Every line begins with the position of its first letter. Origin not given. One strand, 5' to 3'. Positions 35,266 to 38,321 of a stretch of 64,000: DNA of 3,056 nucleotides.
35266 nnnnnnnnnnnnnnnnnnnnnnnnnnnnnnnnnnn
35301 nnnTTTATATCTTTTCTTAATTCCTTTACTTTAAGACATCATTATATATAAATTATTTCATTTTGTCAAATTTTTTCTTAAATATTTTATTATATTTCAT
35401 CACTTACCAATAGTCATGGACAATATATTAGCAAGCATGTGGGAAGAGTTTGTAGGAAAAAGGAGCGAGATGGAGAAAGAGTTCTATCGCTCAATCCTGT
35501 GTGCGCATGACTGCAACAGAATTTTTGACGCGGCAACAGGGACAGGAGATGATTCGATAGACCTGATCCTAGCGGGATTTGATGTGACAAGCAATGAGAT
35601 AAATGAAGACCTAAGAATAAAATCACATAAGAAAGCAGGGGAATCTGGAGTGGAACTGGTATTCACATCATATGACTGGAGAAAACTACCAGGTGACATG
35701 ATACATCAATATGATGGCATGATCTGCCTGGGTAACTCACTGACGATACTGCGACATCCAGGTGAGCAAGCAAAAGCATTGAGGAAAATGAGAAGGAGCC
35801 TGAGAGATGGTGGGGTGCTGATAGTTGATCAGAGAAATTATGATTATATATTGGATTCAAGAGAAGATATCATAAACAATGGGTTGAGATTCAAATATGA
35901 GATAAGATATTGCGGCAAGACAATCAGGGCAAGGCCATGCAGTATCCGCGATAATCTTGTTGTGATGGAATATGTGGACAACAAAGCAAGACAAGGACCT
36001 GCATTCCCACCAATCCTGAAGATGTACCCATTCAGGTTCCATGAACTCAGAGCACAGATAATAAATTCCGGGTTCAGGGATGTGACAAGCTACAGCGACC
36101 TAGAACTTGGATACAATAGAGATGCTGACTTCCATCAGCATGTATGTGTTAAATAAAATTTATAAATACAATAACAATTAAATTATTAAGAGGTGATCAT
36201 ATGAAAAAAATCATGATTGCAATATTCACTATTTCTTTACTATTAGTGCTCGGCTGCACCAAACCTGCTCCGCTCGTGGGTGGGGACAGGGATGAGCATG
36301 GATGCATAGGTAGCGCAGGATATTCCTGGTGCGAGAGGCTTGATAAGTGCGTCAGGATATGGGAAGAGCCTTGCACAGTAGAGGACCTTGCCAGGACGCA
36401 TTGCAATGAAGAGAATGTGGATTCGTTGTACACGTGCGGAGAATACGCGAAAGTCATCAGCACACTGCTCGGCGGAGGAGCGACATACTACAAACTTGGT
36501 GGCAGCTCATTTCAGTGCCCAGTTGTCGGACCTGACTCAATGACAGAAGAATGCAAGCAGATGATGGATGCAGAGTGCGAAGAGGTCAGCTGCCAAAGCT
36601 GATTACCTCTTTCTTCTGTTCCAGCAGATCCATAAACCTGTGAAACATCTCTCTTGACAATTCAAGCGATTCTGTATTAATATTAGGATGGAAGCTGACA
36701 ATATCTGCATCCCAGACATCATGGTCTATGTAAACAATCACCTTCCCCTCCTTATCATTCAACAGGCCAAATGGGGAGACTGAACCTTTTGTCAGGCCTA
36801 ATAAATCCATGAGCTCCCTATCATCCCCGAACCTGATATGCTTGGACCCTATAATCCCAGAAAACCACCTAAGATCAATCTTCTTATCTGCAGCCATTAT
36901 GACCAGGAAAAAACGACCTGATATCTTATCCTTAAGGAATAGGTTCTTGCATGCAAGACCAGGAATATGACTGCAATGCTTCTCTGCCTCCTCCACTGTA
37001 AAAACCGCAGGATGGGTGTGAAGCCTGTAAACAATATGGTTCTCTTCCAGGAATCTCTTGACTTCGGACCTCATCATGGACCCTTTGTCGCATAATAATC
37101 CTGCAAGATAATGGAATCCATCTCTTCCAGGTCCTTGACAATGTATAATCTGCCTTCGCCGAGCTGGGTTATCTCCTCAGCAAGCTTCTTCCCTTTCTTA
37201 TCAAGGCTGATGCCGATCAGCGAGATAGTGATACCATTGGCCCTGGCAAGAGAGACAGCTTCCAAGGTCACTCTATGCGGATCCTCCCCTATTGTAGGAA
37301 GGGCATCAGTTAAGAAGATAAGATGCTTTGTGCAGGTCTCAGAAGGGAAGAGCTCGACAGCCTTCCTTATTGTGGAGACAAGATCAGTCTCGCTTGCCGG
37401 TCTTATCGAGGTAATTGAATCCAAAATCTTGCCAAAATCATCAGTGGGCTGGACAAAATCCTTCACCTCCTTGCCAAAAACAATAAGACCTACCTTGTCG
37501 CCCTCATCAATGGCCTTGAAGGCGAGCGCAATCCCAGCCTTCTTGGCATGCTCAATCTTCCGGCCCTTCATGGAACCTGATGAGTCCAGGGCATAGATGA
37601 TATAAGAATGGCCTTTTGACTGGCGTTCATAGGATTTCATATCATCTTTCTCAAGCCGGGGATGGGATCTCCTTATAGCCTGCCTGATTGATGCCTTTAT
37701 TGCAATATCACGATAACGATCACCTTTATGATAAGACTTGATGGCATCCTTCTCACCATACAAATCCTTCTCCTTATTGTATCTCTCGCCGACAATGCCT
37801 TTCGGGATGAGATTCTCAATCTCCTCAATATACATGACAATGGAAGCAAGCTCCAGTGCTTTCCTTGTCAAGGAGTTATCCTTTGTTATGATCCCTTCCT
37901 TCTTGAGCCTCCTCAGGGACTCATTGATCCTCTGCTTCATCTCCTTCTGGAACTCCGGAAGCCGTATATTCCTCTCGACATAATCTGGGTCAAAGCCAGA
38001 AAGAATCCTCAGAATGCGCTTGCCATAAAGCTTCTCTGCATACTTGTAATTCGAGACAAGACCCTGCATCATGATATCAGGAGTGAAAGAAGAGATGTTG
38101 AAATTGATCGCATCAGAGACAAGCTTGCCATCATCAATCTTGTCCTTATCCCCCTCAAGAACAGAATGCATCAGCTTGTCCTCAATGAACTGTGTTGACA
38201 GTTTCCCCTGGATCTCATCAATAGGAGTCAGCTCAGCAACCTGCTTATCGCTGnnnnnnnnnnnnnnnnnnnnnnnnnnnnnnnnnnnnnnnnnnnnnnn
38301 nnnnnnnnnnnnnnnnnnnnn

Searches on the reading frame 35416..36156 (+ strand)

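Call 3: search_protein_families(library=pfam, proteins=[window:35416-36156:+], max_evalue=1)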
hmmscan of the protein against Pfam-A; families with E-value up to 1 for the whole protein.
window:35416-36156:+ (246 aa): 6 families
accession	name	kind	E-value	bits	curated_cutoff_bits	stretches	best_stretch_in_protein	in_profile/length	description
PF13649.12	Methyltransf_25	-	2.8e-07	31.6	27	1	36-133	1-97/97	Methyltransferase domain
PF13847.12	Methyltransf_31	-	4.2e-06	26.9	27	1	33-141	4-113/145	Methyltransferase domain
PF01209.24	Ubie_methyltran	-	4.1e-05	23.5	20.1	1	20-137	35-151/233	ubiE/COQ5 methyltransferase family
PF08241.18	Methyltransf_11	-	0.00082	20.4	21.2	1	38-137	2-95/95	Methyltransferase domain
PF08242.18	Methyltransf_12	-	0.0053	17.9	30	1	38-135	2-98/98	Methyltransferase domain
PF03848.20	TehB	-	0.12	12.2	20.4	1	35-102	33-99/193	Tellurite resistance protein TehB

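Call 4: search_protein_families(library=ncbifam, proteins=[window:35416-36156:+], max_evalue=1)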
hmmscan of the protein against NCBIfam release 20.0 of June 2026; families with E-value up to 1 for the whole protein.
window:35416-36156:+ (246 aa): 8 families
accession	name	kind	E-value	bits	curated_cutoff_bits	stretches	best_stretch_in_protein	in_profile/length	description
NF051855.1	GlySarMtaseBact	equivalog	3e-42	145.1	350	1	6-245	25-255/259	glycine/sarcosine N-methyltransferase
NF041820.1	daptide_MTase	equivalog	0.00019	21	175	1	34-144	38-149/243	daptide-type RiPP biosynthesis methyltransferase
TIGR01934.1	MenG_MenH_UbiE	subfamily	0.0017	17.7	158.35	1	29-137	36-141/223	ubiquinone/menaquinone biosynthesis methyltransferase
NF043040.1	corrin_prot_MT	hypoth_equivalog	0.003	17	180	1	32-137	41-147/216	corrinoid protein-associated methyltransferase CpaM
NF001240.0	PRK00216.1-1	equivalog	0.0038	16.3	378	1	30-137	61-168/251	bifunctional demethylmenaquinone methyltransferase/2-methoxy-6-polyprenyl-1,4-benzoquinol methylase UbiE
NF001241.0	PRK00216.1-2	equivalog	0.0055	16.4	327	1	24-137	43-147/231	demethylmenaquinone methyltransferase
TIGR02021.1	BchM-ChlM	equivalog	0.0095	15.4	158.9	1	32-106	54-126/218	magnesium protoporphyrin IX methyltransferase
NF008992.0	PRK12335.1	equivalog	0.17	11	303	1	29-90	120-180/289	SAM-dependent methyltransferase TehB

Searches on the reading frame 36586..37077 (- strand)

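Call 67: search_protein_families(library=pfam, proteins=[window:36586-37077:-], max_evalue=0.01)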
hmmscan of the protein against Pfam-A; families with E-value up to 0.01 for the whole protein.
window:36586-37077:- (163 aa): 1 family
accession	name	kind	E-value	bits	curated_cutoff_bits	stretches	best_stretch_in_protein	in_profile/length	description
PF04073.20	tRNA_edit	-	1.9e-25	89.7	25.5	1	22-144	1-119/123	Aminoacyl-tRNA editing domain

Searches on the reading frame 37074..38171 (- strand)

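Call 36: search_protein_families(library=pfam, proteins=[window:37074-38171:-], max_evalue=0.0001)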
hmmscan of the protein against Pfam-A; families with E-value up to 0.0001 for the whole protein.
window:37074-38171:- (365 aa): 4 families
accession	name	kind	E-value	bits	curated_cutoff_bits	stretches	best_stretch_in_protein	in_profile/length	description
PF13519.12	VWA_2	-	3.3e-16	60.3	27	1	192-290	2-106/107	von Willebrand factor type A domain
PF00092.34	VWA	-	7.6e-13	49.5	23.8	1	191-354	2-171/174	von Willebrand factor type A domain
PF13768.12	VWA_3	-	7.1e-08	33.1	27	1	191-343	3-154/155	von Willebrand factor type A domain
PF01882.25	DUF58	-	9.9e-07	28.6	23.4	1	196-268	43-124/216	Protein of unknown function DUF58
